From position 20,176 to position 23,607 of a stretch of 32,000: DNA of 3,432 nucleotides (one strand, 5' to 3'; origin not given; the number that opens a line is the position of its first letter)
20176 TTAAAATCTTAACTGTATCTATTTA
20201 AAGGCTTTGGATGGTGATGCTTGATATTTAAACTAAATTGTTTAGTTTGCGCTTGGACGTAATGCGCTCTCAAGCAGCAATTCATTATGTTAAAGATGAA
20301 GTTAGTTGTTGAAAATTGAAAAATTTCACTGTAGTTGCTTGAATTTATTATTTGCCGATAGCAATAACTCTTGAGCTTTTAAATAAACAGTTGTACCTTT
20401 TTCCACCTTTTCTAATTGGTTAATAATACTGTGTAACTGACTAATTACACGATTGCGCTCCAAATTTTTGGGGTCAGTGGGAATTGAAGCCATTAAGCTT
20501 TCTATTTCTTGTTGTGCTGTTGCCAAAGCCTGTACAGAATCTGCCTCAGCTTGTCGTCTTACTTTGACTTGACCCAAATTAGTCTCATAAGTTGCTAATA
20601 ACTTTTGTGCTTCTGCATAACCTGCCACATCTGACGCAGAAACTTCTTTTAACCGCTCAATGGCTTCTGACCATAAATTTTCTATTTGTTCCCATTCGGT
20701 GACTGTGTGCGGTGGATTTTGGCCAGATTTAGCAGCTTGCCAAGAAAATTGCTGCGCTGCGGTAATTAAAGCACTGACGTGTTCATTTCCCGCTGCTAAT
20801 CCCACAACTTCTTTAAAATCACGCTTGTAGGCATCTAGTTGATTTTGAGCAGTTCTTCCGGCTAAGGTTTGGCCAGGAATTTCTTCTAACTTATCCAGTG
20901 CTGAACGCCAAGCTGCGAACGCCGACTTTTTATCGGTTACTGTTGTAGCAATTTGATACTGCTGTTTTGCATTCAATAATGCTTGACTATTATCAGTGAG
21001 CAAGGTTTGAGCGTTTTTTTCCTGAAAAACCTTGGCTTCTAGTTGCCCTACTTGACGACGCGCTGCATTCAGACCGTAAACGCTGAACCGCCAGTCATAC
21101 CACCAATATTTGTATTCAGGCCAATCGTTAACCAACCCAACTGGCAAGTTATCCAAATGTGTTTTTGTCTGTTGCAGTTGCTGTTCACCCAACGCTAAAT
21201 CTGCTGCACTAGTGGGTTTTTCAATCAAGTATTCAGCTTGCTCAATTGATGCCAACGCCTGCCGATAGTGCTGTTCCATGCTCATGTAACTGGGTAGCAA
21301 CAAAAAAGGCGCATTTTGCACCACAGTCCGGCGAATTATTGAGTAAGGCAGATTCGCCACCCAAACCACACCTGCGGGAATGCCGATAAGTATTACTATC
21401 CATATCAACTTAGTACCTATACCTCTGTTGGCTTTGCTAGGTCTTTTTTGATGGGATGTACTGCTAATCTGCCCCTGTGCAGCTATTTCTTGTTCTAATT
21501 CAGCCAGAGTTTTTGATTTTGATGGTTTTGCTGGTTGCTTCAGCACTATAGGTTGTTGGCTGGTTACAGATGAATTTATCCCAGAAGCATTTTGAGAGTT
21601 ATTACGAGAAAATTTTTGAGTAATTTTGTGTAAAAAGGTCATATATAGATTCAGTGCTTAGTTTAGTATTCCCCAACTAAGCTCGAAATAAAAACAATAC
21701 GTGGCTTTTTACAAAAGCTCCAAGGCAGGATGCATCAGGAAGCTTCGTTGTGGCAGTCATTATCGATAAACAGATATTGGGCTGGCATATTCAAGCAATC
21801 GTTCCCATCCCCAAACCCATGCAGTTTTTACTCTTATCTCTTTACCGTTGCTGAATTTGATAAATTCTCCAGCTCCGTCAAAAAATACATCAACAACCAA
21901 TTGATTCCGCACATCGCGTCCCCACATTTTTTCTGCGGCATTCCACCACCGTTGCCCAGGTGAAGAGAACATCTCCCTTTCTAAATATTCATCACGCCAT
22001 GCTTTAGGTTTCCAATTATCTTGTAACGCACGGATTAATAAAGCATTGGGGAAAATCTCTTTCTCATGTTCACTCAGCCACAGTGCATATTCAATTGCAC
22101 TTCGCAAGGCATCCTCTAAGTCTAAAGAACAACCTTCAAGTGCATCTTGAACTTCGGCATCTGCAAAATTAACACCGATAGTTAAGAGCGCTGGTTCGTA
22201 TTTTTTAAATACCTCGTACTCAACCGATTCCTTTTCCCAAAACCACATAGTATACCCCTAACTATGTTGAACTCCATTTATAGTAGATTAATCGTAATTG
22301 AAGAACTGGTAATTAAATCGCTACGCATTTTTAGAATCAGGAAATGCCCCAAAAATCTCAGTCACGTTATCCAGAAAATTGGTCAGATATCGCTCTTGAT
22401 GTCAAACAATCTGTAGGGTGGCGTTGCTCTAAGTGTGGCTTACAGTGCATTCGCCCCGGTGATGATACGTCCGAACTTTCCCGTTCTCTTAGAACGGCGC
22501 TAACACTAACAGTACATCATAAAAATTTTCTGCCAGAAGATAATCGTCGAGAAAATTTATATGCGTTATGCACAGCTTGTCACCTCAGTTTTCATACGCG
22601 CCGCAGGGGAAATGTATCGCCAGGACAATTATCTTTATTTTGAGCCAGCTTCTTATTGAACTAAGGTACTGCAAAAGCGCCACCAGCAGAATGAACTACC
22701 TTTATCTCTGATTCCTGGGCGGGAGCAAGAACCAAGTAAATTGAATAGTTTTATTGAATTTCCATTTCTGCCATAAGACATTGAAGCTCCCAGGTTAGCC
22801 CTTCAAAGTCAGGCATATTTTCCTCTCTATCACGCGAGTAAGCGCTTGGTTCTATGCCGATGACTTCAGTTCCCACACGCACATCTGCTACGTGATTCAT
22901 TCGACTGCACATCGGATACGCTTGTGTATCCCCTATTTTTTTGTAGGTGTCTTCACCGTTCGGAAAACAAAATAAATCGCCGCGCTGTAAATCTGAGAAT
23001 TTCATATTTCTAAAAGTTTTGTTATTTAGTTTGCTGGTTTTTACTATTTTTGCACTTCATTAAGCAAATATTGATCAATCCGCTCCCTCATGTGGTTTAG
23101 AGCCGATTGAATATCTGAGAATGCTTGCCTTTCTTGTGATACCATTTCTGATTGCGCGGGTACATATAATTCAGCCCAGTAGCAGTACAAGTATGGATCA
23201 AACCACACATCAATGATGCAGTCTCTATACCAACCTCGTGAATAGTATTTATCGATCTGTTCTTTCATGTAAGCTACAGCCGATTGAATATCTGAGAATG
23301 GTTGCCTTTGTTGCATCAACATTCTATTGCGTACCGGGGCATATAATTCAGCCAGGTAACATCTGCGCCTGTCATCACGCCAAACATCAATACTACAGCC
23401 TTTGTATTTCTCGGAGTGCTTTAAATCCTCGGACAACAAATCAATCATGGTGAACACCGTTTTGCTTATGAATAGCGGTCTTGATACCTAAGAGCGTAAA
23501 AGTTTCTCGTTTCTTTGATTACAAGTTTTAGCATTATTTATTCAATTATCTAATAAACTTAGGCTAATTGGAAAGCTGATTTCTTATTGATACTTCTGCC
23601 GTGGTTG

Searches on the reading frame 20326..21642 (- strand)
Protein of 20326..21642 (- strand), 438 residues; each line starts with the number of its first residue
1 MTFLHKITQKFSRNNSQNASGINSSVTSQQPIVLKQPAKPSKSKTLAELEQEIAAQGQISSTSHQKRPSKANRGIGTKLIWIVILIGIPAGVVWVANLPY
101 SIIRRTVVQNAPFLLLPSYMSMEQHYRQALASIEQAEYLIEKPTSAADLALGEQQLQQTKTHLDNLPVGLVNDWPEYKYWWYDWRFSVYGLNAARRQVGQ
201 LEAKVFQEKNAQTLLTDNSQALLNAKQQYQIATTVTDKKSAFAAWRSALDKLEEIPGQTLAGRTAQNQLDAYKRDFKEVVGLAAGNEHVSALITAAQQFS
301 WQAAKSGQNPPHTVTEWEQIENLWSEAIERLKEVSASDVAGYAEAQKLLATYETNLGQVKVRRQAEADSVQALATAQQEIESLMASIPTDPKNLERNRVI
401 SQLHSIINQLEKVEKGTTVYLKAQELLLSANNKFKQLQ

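Call 21: search_protein_families(library=pfam, proteins=[window:20326-21642:-], max_evalue=0.1)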
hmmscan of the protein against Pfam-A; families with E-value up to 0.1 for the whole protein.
window:20326-21642:- (438 aa): 1 family
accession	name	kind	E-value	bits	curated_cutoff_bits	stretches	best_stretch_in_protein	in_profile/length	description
PF15086.11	UPF0542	-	0.092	13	27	0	92-122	9-39/68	Uncharacterised protein family UPF0542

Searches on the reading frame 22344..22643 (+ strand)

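Call 21: search_protein_families(library=pfam, proteins=[window:22344-22643:+], max_evalue=0.1)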
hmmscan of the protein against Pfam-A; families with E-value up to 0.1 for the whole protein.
window:22344-22643:+ (99 aa): 1 family
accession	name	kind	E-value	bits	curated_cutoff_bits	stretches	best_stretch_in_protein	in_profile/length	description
PF13392.12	HNH_3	-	0.088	12.9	24.8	0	56-73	20-37/46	HNH endonuclease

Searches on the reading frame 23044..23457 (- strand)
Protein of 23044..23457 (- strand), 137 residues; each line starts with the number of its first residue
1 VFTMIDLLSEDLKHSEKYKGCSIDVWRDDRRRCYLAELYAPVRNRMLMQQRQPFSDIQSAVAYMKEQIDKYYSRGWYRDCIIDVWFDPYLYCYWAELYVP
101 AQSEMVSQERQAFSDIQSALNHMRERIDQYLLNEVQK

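Call 21: search_protein_families(library=pfam, proteins=[window:23044-23457:-], max_evalue=0.1)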
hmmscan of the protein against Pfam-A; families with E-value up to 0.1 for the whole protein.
window:23044-23457:- (137 aa): 2 families
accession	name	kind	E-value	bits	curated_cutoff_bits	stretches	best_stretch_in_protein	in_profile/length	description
PF04336.18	ACP_PD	-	0.0088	16.6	27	1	54-129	51-121/183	Acyl carrier protein phosphodiesterase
PF14372.11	hAT-like_RNase-H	-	0.02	15.5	27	0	48-122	24-95/100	hAT-like transposase, RNase-H fold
